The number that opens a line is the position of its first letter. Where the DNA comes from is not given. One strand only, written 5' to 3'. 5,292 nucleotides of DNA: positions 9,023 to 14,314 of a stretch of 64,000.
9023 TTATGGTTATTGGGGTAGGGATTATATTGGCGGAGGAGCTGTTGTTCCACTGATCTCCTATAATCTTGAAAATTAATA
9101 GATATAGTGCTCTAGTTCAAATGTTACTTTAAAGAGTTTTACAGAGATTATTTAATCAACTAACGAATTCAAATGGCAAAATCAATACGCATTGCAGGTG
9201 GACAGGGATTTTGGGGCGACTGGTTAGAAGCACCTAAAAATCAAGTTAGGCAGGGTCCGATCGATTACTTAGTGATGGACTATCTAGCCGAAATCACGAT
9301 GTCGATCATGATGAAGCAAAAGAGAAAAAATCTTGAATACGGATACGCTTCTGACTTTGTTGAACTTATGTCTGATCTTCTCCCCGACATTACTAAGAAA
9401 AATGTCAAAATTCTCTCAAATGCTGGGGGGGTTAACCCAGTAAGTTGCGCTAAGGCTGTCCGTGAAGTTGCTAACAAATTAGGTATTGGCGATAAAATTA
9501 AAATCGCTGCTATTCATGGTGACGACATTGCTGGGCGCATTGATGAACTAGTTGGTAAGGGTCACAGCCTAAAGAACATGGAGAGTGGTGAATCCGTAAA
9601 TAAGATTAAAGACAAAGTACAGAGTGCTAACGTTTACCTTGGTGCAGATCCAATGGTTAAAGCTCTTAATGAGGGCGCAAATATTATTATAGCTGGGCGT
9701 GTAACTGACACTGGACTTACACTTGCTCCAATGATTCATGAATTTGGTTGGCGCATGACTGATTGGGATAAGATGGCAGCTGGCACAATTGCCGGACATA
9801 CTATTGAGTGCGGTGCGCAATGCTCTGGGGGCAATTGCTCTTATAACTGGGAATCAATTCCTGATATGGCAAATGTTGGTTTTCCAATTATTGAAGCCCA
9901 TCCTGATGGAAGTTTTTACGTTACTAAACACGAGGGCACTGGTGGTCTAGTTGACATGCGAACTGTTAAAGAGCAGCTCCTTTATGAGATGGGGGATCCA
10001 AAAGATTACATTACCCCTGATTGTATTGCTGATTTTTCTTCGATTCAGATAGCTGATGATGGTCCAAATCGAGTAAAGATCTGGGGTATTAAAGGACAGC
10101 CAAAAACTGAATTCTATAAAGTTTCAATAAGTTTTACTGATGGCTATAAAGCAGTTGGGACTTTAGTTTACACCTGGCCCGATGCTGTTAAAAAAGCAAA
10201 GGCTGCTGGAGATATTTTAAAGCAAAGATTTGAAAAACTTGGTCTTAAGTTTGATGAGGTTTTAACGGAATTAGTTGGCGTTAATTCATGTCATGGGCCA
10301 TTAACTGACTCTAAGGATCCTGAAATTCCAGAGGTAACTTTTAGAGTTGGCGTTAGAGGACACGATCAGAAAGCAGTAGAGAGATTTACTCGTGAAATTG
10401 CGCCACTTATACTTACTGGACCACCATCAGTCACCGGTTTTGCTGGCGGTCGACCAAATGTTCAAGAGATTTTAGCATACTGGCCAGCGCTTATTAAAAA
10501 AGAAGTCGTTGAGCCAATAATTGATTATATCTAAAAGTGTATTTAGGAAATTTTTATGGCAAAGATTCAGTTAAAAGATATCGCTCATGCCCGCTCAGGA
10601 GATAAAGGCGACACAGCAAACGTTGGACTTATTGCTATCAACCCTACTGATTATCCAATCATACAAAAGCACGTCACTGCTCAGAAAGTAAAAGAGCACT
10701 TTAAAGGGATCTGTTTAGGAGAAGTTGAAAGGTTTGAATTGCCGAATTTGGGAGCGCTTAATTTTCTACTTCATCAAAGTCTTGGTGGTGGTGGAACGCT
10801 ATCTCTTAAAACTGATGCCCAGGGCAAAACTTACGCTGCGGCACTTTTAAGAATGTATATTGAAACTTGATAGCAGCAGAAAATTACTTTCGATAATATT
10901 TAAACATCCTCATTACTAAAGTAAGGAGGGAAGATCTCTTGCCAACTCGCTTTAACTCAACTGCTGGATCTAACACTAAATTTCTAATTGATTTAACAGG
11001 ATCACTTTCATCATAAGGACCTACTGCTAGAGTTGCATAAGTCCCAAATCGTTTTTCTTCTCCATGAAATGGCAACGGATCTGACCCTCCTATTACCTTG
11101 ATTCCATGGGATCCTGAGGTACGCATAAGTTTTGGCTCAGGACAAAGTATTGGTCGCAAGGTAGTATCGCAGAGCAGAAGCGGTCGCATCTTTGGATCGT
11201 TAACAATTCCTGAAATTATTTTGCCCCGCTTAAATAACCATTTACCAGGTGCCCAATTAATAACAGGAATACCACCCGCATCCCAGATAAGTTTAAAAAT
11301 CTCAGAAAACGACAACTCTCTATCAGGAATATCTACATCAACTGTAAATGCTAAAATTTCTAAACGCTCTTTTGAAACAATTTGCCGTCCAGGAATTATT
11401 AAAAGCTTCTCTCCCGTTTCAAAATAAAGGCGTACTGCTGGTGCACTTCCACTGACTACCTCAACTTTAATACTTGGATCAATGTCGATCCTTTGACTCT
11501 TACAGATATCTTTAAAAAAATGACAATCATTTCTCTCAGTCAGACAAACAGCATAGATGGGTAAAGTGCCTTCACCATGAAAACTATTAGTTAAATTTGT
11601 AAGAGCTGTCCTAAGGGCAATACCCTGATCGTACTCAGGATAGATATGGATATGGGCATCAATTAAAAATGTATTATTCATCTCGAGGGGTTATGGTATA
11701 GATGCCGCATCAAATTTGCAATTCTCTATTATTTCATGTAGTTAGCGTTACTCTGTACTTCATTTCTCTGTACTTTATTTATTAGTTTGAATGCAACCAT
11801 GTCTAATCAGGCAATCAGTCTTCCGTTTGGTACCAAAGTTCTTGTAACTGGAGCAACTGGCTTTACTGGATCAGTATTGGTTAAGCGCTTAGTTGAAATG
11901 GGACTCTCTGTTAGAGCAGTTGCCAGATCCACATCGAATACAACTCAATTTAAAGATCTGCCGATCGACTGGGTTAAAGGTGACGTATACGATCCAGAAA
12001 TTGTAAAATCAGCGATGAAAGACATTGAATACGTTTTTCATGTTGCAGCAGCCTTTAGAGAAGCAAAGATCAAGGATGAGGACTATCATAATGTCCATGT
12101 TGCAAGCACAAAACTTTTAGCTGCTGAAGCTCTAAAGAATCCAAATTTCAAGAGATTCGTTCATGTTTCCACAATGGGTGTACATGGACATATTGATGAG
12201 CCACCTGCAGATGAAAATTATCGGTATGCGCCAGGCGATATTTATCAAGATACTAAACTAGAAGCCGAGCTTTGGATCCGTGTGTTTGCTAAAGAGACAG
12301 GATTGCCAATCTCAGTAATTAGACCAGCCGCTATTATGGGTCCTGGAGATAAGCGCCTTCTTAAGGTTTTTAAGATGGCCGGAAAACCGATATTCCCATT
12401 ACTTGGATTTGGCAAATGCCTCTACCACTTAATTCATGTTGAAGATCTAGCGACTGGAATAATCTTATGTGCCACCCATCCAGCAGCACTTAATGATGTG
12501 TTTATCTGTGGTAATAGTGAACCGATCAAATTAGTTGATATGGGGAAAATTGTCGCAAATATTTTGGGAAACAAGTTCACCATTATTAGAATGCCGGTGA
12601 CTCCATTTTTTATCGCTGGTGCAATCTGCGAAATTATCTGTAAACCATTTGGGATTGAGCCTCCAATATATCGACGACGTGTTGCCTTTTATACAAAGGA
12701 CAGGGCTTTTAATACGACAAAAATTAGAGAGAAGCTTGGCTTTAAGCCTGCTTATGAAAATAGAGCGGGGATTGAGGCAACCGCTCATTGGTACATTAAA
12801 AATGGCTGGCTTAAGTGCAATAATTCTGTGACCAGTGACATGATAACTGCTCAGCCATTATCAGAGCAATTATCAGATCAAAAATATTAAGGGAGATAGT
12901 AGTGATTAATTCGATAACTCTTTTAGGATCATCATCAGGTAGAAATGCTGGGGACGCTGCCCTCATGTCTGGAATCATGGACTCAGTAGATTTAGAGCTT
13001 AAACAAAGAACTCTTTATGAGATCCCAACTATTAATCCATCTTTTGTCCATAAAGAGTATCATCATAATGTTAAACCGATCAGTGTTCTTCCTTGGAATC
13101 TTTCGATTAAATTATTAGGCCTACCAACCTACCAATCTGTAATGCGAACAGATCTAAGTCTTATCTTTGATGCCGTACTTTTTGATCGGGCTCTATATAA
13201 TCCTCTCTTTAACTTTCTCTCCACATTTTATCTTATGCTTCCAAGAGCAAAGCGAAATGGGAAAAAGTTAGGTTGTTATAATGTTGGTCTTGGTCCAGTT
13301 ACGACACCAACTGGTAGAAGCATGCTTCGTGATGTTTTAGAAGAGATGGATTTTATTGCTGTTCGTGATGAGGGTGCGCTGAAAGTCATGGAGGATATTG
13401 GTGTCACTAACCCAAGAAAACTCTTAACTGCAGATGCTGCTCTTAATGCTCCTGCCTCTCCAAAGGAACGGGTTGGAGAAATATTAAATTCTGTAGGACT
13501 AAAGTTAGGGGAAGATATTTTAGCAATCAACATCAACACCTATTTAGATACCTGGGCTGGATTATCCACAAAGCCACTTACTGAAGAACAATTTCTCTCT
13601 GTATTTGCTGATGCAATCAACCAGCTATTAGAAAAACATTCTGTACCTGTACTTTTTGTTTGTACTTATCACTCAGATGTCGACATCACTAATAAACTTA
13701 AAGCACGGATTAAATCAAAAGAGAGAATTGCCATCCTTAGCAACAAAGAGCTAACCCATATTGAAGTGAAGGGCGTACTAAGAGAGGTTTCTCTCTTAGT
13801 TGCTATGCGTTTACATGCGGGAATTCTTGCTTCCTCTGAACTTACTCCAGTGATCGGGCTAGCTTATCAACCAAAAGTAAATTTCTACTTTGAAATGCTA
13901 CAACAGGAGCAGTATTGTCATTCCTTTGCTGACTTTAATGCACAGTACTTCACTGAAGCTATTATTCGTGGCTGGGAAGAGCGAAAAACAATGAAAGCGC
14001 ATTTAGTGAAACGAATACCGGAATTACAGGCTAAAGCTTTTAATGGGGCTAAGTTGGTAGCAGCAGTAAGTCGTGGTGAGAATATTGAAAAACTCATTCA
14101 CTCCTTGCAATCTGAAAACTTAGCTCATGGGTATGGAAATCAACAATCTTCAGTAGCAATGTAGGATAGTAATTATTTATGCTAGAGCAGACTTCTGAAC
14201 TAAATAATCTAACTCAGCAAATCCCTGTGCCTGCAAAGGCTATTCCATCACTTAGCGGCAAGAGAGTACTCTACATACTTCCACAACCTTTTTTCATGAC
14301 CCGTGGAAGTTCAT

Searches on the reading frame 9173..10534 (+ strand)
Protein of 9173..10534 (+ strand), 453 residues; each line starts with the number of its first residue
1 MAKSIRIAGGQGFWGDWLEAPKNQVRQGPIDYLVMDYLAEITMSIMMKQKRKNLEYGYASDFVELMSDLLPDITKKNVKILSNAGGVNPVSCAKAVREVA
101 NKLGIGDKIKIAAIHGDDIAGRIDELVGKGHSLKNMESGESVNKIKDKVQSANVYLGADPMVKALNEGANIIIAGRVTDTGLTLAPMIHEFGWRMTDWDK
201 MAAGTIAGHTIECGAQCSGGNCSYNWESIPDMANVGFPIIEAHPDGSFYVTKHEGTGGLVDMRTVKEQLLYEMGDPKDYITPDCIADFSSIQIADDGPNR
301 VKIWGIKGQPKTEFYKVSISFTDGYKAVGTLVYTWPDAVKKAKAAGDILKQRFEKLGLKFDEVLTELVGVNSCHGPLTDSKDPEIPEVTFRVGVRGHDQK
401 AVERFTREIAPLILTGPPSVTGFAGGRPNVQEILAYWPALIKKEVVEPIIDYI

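Call 36: search_protein_families(library=pfam, proteins=[window:9173-10534:+], max_evalue=0.00001)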
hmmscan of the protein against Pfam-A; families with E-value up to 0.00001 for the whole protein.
window:9173-10534:+ (453 aa): 1 family
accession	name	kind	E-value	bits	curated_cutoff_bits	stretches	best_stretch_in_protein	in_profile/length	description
PF07287.17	AtuA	-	5.6e-150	500.4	22.8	1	5-448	1-433/437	Acyclic terpene utilisation family protein AtuA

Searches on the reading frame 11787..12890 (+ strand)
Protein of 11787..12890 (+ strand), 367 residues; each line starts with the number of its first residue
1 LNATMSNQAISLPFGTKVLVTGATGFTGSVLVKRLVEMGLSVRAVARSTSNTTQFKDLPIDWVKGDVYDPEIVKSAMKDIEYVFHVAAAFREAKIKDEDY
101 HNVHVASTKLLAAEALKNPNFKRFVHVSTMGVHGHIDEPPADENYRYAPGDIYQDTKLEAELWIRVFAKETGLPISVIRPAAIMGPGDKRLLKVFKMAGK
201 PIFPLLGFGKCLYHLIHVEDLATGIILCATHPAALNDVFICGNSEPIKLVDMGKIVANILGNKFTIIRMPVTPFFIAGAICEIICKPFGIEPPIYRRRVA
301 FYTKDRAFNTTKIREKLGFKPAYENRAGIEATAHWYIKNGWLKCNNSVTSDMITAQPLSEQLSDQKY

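Call 36: search_protein_families(library=pfam, proteins=[window:11787-12890:+], max_evalue=0.00001)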
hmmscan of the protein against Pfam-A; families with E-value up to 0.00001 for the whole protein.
window:11787-12890:+ (367 aa): 8 families
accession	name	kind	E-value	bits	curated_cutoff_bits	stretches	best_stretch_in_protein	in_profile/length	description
PF01370.27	Epimerase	-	5.5e-32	111.5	20.9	1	18-235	1-231/240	NAD dependent epimerase/dehydratase family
PF01073.25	3Beta_HSD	-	7.8e-22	78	22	1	19-246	1-253/280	3-beta hydroxysteroid dehydrogenase/isomerase family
PF16363.11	GDP_Man_Dehyd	-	1.9e-20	74.1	27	1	19-330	1-330/332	GDP-mannose 4,6 dehydratase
PF13460.12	NAD_binding_10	-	4e-19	69.6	27.2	1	22-184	1-147/184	NAD(P)H-binding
PF07993.18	NAD_binding_4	-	2.2e-14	53.7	20.1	1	20-185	1-209/258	Male sterility protein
PF05368.20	NmrA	-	4.5e-12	46.6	27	1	17-133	4-111/298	NmrA-like family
PF04321.23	RmlD_sub_bind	-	6e-11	42.4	27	1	17-195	2-163/287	RmlD substrate binding domain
PF02719.21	Polysacc_synt_2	-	8.4e-07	28.9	20.2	0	18-129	1-128/293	Polysaccharide biosynthesis protein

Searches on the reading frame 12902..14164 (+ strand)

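Call 36: search_protein_families(library=pfam, proteins=[window:12902-14164:+], max_evalue=0.00001)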
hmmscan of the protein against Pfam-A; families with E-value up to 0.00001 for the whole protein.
window:12902-14164:+ (420 aa): 1 family
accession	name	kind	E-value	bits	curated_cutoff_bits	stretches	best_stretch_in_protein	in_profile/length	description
PF04230.19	PS_pyruv_trans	-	1.7e-22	81.1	25.3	1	15-323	1-279/280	Polysaccharide pyruvyl transferase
